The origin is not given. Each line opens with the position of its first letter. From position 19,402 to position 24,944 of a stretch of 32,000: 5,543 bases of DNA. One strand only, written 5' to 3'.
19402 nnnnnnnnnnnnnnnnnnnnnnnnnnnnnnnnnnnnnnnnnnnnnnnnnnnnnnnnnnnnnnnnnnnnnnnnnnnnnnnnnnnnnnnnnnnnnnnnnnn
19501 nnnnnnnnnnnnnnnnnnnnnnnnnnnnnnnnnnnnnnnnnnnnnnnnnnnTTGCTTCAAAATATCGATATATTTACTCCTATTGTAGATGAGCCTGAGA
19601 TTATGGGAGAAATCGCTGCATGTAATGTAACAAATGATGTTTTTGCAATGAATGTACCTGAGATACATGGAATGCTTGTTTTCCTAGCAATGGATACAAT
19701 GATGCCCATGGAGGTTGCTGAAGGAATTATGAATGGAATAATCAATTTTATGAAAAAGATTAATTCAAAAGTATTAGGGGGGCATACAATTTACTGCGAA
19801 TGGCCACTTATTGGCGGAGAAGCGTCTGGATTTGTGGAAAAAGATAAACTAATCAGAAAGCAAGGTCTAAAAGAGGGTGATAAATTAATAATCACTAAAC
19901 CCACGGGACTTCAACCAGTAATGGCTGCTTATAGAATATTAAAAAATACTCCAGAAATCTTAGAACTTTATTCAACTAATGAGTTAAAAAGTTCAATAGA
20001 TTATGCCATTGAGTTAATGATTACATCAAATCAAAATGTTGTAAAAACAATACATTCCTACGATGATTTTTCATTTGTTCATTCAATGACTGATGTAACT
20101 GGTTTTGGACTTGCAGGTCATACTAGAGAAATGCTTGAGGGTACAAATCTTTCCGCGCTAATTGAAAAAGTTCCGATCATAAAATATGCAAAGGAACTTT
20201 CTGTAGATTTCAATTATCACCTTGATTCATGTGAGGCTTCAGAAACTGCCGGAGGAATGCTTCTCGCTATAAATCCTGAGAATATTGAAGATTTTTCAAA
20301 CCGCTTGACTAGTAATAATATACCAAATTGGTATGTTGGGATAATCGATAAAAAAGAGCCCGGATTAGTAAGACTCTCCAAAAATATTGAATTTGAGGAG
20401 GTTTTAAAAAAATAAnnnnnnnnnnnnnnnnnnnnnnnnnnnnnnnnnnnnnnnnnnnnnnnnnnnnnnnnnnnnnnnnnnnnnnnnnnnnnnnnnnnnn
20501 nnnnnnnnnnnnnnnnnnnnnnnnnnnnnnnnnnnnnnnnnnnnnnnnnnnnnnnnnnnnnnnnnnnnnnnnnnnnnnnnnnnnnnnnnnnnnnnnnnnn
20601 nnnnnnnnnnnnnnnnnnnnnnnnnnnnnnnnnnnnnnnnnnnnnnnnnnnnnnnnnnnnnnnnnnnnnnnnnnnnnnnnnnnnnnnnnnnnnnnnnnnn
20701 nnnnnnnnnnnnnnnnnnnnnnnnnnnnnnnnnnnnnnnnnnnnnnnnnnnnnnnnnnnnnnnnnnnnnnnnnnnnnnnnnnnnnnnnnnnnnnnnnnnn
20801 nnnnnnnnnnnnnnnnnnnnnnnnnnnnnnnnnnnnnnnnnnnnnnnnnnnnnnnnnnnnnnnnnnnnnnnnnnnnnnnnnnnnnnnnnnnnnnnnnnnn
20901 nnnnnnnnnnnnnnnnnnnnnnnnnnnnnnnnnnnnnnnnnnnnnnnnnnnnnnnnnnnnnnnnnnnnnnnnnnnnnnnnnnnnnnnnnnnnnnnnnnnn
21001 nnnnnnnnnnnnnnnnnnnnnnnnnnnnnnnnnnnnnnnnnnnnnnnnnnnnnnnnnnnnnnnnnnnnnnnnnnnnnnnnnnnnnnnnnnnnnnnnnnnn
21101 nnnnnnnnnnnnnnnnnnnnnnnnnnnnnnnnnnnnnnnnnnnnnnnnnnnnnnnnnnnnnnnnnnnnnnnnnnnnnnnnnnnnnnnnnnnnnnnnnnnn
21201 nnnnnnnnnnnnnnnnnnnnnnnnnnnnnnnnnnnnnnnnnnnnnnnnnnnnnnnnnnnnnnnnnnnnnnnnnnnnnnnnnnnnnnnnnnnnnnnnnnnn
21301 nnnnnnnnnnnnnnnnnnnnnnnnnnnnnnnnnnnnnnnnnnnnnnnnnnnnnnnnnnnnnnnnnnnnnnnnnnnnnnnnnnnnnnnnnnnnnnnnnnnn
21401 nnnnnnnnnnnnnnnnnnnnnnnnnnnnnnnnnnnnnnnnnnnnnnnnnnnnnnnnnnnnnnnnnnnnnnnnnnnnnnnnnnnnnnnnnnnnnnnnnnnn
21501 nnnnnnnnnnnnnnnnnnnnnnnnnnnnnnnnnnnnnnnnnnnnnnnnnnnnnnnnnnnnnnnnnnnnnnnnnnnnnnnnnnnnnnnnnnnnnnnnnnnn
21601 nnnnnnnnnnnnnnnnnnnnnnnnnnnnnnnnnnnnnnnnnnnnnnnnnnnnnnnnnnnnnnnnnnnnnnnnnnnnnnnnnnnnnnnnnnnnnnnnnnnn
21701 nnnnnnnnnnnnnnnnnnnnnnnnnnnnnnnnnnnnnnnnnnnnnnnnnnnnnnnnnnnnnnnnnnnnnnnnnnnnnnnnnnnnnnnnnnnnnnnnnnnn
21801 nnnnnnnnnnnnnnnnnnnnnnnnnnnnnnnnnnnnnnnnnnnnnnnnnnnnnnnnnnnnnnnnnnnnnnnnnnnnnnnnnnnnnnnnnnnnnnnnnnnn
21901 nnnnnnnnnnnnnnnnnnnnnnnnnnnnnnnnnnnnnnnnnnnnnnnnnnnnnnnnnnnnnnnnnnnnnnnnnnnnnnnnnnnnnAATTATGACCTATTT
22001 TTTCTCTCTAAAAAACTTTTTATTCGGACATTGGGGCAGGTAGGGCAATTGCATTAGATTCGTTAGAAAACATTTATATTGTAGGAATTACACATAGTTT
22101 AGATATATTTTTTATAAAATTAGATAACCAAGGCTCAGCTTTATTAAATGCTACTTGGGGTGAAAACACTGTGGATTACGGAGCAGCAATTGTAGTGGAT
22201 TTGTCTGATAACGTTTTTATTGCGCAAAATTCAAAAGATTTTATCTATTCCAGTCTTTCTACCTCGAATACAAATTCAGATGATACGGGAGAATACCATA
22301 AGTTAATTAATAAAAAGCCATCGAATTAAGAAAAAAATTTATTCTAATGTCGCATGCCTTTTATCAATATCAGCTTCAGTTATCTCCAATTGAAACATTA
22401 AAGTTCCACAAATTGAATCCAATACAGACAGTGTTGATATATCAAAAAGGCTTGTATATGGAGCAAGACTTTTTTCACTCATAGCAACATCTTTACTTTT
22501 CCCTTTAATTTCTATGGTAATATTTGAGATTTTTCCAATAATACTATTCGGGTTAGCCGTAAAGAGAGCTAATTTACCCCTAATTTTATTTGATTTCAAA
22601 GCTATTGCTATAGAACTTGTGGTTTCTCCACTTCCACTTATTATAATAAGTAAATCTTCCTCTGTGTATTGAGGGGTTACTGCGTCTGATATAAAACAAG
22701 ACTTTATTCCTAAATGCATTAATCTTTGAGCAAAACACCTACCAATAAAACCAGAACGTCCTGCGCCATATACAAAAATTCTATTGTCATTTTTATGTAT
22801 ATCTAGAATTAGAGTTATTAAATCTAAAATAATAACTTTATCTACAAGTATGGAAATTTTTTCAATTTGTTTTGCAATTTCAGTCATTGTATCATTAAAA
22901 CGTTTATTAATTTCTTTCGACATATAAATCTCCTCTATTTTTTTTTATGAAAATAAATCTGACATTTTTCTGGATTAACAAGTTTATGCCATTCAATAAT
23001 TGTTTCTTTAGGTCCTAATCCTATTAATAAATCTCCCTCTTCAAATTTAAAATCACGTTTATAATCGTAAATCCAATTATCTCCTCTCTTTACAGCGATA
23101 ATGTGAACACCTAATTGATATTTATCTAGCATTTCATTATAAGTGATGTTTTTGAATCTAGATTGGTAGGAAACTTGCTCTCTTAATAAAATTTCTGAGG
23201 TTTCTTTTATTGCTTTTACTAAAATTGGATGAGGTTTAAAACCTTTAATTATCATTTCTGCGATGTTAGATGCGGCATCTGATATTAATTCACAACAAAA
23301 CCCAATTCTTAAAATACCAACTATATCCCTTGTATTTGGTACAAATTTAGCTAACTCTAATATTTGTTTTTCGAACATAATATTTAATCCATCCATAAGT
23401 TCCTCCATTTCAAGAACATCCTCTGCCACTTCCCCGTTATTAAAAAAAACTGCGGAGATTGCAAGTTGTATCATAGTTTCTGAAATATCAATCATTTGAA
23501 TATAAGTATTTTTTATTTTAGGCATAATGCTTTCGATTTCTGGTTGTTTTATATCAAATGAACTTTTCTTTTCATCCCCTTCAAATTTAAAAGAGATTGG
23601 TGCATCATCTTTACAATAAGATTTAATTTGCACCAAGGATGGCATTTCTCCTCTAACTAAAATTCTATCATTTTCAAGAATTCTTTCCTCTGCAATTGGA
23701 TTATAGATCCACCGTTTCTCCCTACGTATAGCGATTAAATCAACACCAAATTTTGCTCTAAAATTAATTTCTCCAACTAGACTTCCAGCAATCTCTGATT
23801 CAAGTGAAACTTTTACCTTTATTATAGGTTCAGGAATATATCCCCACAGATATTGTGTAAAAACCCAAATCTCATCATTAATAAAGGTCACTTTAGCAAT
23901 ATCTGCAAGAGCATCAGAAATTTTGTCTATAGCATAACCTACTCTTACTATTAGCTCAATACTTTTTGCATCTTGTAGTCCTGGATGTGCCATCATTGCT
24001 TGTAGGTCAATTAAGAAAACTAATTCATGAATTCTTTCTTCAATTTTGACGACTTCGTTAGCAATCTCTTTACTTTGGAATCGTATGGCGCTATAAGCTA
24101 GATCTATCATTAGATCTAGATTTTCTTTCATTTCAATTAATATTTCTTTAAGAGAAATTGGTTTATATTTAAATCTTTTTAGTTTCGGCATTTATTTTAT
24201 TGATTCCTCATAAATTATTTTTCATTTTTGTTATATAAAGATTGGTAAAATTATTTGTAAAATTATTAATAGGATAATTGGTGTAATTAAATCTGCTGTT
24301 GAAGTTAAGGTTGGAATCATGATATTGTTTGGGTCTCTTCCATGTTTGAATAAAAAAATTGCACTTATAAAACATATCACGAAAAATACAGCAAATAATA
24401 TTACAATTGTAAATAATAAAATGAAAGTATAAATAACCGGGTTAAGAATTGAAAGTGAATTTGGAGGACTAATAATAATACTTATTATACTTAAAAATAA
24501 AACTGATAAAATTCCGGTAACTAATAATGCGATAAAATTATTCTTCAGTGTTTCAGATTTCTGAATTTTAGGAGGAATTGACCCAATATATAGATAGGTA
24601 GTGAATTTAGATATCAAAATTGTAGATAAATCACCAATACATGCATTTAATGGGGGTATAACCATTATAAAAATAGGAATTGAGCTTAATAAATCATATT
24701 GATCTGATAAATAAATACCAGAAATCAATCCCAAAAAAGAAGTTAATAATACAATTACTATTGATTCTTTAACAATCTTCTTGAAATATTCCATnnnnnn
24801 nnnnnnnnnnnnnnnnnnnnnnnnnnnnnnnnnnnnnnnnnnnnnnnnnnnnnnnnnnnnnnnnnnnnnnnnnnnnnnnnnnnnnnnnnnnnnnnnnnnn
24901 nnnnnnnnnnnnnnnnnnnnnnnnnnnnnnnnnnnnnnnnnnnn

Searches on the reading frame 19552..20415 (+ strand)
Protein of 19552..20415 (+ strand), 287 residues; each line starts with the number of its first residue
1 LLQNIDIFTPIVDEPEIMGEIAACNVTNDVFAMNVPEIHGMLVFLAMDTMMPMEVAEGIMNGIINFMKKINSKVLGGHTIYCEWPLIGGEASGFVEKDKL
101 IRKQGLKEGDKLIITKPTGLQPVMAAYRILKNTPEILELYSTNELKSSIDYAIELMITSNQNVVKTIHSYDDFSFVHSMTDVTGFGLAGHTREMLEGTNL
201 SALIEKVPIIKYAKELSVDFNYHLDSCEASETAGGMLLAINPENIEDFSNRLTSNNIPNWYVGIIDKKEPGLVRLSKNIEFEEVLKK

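Call 6: search_protein_families(library=pfam, proteins=[window:19552-20415:+])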
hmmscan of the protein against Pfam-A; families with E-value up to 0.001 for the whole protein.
window:19552-20415:+ (287 aa): 2 families
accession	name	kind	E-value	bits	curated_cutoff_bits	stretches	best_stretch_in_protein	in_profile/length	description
PF02769.27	AIRS_C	-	6.1e-11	43.2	23.1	1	176-268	61-148/156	AIR synthase related protein, C-terminal domain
PF00586.29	AIRS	-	2.5e-10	41.2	24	1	4-94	18-111/112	AIR synthase related protein, N-terminal domain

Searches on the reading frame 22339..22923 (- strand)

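Call 6: search_protein_families(library=pfam, proteins=[window:22339-22923:-])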
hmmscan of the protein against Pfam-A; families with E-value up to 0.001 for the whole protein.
window:22339-22923:- (194 aa): 2 families
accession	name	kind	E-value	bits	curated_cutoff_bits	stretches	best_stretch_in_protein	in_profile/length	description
PF01380.27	SIS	-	1.2e-15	57.9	25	1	45-161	4-126/131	SIS domain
PF13580.11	SIS_2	-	3.1e-06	27.7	27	0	86-114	101-129/138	SIS domain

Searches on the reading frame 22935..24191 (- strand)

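Call 8: search_protein_families(library=pfam, proteins=[window:22935-24191:-])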
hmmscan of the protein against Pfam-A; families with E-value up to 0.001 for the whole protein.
window:22935-24191:- (418 aa): 2 families
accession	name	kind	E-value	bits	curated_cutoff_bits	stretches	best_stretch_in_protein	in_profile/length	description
PF01895.24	PhoU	-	3.8e-19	69.3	23.5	2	232-313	3-88/89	PhoU domain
PF02080.26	TrkA_C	-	8.6e-15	54.8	27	1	126-186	4-63/71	TrkA-C domain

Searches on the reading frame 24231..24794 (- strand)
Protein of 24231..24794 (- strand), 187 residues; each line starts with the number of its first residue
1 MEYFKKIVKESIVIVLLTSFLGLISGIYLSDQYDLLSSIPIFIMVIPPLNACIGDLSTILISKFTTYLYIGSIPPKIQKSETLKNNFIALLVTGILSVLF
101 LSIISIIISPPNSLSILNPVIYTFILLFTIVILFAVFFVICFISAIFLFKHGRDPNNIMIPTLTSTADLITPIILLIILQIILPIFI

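Call 9: search_protein_families(library=pfam, proteins=[window:24231-24794:-])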
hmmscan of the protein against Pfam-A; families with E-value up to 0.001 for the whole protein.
window:24231-24794:- (187 aa): 1 family
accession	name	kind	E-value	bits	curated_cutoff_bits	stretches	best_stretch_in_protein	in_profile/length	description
PF01769.21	MgtE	-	1.3e-12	48.5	27.6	1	46-178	1-125/125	Divalent cation transporter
